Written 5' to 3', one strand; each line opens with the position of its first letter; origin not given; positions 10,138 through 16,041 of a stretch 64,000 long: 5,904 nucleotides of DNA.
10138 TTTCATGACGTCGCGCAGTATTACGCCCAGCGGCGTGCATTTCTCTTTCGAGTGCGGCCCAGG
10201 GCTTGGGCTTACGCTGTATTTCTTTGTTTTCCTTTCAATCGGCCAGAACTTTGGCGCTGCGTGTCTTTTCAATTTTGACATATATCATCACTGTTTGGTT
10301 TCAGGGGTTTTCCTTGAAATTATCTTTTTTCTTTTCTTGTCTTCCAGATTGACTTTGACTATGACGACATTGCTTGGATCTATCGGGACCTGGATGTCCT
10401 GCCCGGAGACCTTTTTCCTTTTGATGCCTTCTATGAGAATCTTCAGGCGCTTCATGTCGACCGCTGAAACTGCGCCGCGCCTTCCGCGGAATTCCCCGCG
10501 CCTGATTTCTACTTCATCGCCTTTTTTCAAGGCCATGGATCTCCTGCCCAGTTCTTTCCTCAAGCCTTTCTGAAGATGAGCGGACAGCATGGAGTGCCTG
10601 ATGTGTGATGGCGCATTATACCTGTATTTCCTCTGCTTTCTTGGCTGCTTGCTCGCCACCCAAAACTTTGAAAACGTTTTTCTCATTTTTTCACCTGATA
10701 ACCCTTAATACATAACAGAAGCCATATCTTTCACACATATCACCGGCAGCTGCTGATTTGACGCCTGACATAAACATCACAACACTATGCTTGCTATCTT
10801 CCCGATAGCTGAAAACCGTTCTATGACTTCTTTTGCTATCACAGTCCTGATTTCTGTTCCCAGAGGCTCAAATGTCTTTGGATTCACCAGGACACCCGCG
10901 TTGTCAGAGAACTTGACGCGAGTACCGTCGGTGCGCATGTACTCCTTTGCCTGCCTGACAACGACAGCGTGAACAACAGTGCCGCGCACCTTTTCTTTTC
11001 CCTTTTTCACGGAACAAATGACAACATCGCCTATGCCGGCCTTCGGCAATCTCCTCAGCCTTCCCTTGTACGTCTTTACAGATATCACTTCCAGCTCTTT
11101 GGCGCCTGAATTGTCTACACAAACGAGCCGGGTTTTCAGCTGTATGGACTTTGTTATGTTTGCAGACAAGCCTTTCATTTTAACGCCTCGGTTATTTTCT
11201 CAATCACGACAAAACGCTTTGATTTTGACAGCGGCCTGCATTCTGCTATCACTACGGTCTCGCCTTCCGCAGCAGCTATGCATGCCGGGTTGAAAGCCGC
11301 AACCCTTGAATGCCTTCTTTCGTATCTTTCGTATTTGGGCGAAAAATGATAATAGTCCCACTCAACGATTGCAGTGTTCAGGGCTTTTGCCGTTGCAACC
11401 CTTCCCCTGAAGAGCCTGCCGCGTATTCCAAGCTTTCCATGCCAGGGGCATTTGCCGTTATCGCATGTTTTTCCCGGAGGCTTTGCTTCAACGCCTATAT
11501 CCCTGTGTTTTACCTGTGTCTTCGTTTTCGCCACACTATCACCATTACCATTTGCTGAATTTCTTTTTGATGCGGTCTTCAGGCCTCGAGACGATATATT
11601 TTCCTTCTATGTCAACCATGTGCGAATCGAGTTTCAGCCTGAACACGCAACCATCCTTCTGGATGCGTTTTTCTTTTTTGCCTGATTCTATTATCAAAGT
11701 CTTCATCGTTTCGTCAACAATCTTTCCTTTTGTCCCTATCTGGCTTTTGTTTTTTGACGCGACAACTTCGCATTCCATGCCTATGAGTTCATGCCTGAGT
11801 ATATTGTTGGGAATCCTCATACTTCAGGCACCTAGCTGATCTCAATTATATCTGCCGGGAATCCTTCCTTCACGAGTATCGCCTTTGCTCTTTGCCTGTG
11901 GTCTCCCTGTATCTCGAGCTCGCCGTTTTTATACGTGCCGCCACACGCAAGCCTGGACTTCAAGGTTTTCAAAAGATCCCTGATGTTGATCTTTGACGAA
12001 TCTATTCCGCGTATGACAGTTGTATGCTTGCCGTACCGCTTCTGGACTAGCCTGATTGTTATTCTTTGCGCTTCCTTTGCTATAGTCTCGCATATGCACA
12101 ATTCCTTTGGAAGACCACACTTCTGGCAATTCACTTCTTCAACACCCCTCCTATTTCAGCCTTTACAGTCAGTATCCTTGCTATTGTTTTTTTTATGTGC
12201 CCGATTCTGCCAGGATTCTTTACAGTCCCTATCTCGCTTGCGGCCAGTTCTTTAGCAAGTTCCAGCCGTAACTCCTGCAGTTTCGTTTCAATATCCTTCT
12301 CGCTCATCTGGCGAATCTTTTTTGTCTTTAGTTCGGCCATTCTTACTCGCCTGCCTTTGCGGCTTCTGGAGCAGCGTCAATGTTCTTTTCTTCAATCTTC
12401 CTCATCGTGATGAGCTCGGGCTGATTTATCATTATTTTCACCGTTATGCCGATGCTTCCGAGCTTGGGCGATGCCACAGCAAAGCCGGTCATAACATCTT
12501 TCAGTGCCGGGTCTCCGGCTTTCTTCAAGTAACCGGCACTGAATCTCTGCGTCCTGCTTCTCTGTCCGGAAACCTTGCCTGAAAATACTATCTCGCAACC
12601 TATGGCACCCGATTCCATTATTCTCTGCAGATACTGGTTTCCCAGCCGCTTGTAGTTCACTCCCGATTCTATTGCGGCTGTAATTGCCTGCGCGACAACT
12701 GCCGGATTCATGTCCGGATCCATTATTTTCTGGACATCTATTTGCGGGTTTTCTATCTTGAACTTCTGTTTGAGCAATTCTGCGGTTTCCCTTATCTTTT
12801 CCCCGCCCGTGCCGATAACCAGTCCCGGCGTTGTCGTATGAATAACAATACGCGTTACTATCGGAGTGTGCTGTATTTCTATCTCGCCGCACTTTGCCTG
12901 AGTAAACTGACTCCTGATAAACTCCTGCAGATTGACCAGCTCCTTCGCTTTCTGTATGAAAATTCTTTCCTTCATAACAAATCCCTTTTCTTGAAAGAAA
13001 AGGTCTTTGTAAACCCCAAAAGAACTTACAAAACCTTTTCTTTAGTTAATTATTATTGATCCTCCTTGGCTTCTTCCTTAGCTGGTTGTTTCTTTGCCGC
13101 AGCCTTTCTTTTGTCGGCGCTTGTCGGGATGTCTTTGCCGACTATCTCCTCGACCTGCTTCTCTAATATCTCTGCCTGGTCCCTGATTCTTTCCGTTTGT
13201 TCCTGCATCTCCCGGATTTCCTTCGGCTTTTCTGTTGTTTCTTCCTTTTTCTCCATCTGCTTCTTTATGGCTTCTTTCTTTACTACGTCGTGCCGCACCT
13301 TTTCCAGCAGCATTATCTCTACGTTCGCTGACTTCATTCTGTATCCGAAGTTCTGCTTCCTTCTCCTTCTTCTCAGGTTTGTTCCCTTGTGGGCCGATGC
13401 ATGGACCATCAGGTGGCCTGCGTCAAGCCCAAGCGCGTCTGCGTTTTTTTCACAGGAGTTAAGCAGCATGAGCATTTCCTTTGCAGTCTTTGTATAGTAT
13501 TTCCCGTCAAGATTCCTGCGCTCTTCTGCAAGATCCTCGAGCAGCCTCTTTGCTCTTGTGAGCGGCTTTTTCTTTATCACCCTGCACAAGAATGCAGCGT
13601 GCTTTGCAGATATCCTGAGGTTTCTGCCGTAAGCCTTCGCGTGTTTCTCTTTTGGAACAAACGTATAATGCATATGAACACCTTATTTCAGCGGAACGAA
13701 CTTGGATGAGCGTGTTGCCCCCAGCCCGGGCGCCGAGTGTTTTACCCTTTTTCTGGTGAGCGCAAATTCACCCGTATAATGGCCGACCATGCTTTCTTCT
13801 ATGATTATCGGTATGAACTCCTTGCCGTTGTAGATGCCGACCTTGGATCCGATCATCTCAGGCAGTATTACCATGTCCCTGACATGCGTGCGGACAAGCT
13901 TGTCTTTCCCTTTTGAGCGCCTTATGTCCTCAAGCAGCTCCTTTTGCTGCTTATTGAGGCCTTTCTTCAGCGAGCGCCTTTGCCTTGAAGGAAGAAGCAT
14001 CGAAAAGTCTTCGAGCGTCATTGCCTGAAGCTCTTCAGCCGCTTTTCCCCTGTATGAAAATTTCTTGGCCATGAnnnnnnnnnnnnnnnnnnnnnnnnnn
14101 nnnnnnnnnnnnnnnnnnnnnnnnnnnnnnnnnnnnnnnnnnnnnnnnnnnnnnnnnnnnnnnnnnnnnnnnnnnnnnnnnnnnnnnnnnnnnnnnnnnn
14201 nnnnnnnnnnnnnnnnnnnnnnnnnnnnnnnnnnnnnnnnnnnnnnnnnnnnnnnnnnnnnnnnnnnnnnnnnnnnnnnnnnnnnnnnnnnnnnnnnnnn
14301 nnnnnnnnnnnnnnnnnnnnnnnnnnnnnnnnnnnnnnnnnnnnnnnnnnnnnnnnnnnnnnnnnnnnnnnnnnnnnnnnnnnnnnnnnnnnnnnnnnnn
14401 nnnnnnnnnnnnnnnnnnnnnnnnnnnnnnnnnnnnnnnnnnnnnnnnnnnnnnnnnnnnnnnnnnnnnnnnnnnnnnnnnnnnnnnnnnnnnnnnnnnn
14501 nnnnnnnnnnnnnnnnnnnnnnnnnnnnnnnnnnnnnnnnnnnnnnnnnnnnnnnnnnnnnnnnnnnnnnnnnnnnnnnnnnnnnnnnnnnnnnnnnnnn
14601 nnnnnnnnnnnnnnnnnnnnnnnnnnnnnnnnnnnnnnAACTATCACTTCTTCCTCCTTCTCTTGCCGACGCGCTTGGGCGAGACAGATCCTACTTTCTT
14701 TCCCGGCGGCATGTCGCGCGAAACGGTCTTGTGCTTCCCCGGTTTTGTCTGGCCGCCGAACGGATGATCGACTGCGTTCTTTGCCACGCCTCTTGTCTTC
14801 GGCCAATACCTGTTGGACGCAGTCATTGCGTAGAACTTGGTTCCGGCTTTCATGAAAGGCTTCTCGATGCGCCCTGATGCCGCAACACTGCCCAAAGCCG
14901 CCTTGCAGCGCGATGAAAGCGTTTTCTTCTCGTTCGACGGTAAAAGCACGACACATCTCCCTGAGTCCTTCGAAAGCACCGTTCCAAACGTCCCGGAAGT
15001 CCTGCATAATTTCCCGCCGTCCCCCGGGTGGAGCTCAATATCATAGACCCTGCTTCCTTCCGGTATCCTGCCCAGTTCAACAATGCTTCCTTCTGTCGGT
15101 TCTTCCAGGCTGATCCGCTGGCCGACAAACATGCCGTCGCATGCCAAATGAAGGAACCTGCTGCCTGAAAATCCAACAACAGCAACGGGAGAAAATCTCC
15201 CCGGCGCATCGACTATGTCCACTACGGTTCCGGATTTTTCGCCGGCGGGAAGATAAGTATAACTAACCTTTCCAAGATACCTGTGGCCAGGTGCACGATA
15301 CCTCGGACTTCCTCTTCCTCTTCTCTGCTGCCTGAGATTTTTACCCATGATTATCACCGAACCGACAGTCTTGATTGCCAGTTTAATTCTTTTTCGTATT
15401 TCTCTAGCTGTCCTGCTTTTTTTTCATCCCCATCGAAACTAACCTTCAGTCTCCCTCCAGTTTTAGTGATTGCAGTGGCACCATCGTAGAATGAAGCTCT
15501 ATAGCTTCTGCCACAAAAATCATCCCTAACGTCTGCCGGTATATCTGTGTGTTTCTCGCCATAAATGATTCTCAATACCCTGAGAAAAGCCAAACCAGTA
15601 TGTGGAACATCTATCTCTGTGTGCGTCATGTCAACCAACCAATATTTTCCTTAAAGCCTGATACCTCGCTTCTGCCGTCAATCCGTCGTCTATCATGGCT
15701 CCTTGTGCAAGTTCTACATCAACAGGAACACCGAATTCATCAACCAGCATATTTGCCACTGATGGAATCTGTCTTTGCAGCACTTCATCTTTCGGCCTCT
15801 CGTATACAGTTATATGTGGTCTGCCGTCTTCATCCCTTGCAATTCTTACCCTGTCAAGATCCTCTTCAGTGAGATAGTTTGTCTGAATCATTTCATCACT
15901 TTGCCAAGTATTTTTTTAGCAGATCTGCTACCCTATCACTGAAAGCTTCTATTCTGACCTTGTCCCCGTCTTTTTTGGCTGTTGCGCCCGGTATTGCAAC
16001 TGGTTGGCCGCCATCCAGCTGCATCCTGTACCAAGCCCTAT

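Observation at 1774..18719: Universal ribosomal-protein cluster interrupted by at least eight non-ribosomal genes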

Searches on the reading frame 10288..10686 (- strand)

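Call 4: search_protein_families(library=pfam, proteins=[window:10288-10686:-], max_evalue=0.01)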
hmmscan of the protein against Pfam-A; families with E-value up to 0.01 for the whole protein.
window:10288-10686:- (132 aa): 3 families
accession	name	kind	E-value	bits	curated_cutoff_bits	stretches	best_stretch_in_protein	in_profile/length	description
PF16906.11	Ribosomal_L26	-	7.1e-29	100.5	28.8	1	12-126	1-82/82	Ribosomal proteins L26 eukaryotic, L24P archaeal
PF00467.35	KOW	-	2.9e-06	27.3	22.3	1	55-86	1-32/32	KOW motif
PF23284.2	KOW2_Spt5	-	0.0043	17.3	28.9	0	55-84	1-30/50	Transcription elongation factor SPT5, second KOW domain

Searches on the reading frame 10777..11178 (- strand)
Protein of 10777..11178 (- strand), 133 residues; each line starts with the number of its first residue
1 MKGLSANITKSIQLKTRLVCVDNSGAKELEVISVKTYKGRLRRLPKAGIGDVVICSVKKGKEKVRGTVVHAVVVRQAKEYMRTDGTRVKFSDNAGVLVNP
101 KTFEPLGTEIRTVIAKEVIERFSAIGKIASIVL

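Call 4: search_protein_families(library=pfam, proteins=[window:10777-11178:-], max_evalue=0.01)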
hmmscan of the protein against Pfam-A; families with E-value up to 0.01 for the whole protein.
window:10777-11178:- (133 aa): 1 family
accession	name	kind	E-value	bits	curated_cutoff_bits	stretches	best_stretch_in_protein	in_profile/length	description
PF00238.24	Ribosomal_L14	-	1.4e-36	125.5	23.6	1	12-133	2-122/122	Ribosomal protein L14p/L23e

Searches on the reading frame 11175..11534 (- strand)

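Call 4: search_protein_families(library=pfam, proteins=[window:11175-11534:-], max_evalue=0.01)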
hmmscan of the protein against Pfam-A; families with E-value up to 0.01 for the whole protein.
window:11175-11534:- (119 aa): 1 family
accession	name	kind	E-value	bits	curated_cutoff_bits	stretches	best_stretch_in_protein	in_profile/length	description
PF00366.26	Ribosomal_S17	-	1.1e-20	73.9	25.9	1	44-112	1-68/68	Ribosomal protein S17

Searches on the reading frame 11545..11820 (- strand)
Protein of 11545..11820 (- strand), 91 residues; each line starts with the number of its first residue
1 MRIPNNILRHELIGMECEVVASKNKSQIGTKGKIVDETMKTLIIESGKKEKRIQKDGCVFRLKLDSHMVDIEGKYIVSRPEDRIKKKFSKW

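Call 4: search_protein_families(library=pfam, proteins=[window:11545-11820:-], max_evalue=0.01)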
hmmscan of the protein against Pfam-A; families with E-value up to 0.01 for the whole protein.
window:11545-11820:- (91 aa): 1 family
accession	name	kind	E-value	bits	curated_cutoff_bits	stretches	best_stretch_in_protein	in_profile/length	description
PF01868.21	RNase_P-MRP_p29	-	5.8e-26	90.7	27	1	6-86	2-84/84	Ribonuclease P/MRP, subunit p29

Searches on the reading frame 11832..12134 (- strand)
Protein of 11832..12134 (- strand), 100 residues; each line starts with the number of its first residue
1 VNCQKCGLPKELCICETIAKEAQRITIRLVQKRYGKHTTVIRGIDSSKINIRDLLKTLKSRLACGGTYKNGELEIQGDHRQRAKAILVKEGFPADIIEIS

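Call 4: search_protein_families(library=pfam, proteins=[window:11832-12134:-], max_evalue=0.01)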
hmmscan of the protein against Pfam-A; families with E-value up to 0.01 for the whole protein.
window:11832-12134:- (100 aa): 3 families
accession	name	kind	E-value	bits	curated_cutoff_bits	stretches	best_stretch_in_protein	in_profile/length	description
PF01253.27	SUI1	-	1.1e-21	77.5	25.5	1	22-93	2-77/77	Translation initiation factor SUI1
PF03942.20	DTW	-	0.00076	19.7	33.7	1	2-32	3-34/195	DTW domain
PF05046.19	Img2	-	0.0026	18.5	34.4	1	31-92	20-84/84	Mitochondrial large subunit ribosomal protein (Img2)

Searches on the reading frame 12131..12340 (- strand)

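Call 4: search_protein_families(library=pfam, proteins=[window:12131-12340:-], max_evalue=0.01)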
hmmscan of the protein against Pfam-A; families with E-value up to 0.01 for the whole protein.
window:12131-12340:- (69 aa): 1 family
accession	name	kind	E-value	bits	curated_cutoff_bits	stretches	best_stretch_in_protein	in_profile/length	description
PF00831.28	Ribosomal_L29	-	5.5e-15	55.5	24.5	1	7-62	1-56/57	Ribosomal L29 protein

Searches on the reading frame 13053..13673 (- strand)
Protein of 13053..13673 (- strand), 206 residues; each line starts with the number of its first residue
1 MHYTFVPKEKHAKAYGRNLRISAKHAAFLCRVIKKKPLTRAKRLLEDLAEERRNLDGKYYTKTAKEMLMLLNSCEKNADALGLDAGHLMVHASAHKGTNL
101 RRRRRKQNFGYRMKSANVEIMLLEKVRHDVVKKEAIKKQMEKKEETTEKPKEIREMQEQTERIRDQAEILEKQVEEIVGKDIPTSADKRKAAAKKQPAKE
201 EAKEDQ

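Call 4: search_protein_families(library=pfam, proteins=[window:13053-13673:-], max_evalue=0.01)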
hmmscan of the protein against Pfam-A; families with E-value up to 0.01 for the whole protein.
window:13053-13673:- (206 aa): 1 family
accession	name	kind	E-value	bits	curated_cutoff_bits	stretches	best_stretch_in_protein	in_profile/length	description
PF00237.24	Ribosomal_L22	-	3.5e-12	46.9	28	1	14-106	1-84/104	Ribosomal protein L22p/L17e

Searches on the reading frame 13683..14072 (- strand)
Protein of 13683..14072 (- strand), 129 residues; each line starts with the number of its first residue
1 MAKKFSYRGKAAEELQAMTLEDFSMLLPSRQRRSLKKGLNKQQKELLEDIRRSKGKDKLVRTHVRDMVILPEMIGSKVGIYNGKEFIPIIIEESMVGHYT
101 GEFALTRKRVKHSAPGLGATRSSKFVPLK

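Call 3: search_protein_families(library=pfam, proteins=[window:13683-14072:-], max_evalue=0.01)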
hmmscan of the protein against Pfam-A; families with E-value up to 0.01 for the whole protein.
window:13683-14072:- (129 aa): 1 family
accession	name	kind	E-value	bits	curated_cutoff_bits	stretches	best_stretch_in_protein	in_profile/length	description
PF00203.26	Ribosomal_S19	-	6.2e-31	106.5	27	1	33-112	1-81/81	Ribosomal protein S19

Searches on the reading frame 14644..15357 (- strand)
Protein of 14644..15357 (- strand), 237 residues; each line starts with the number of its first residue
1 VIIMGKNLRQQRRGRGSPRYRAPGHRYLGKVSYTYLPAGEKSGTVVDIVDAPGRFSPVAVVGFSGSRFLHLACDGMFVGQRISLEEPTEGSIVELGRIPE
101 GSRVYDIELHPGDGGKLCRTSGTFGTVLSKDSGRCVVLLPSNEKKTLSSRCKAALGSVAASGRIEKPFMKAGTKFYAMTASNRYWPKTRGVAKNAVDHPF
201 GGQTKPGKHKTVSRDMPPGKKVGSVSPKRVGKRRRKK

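Call 3: search_protein_families(library=pfam, proteins=[window:14644-15357:-], max_evalue=0.01)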
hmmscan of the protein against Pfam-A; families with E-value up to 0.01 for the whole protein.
window:14644-15357:- (237 aa): 1 family
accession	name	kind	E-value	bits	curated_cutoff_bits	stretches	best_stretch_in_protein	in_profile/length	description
PF03947.24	Ribosomal_L2_C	-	5.1e-37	127.2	33.7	1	89-217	2-121/126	Ribosomal Proteins L2, C-terminal domain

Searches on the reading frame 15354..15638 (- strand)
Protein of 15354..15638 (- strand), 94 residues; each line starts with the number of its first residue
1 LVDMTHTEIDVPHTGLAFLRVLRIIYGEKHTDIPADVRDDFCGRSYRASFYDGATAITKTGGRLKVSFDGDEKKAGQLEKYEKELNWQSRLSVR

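Call 3: search_protein_families(library=pfam, proteins=[window:15354-15638:-], max_evalue=0.01)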
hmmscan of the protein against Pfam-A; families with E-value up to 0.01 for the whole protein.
window:15354-15638:- (94 aa): 0 families

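Call 14: search_protein_families(library=phrogs, proteins=[window:15354-15638:-], max_evalue=0.1)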
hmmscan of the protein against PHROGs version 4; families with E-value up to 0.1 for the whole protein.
window:15354-15638:- (94 aa): 0 families

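Call 15: search_protein_families(library=ncbifam, proteins=[window:15354-15638:-], max_evalue=0.1)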
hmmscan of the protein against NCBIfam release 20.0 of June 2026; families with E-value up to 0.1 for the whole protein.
window:15354-15638:- (94 aa): 0 families

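Call 16: search_protein_families(library=padloc, proteins=[window:15354-15638:-], max_evalue=0.1)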
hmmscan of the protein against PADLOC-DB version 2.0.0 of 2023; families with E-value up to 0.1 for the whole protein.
window:15354-15638:- (94 aa): 0 families

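Call 107: search_solved_structures(query=A5, max_evalue=1)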
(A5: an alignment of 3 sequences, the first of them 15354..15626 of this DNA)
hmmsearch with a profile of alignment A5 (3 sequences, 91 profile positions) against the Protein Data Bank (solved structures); distinct sequences matched with E-value up to 1: 0.

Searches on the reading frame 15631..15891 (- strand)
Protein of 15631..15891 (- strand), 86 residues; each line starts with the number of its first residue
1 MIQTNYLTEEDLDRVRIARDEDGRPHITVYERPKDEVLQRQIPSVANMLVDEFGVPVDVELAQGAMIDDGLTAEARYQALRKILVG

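Call 3: search_protein_families(library=pfam, proteins=[window:15631-15891:-], max_evalue=0.01)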
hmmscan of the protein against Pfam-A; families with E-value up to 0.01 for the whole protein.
window:15631-15891:- (86 aa): 0 families

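Call 14: search_protein_families(library=phrogs, proteins=[window:15631-15891:-], max_evalue=0.1)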
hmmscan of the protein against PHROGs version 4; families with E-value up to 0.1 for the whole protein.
window:15631-15891:- (86 aa): 1 family
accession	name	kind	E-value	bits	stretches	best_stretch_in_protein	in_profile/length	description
phrog_5361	-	unknown function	0.04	14.9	1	9-39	37-67/73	-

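Call 15: search_protein_families(library=ncbifam, proteins=[window:15631-15891:-], max_evalue=0.1)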
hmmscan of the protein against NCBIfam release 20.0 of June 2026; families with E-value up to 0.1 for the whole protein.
window:15631-15891:- (86 aa): 0 families

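Call 16: search_protein_families(library=padloc, proteins=[window:15631-15891:-], max_evalue=0.1)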
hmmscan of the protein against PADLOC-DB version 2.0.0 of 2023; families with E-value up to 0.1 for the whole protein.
window:15631-15891:- (86 aa): 0 families
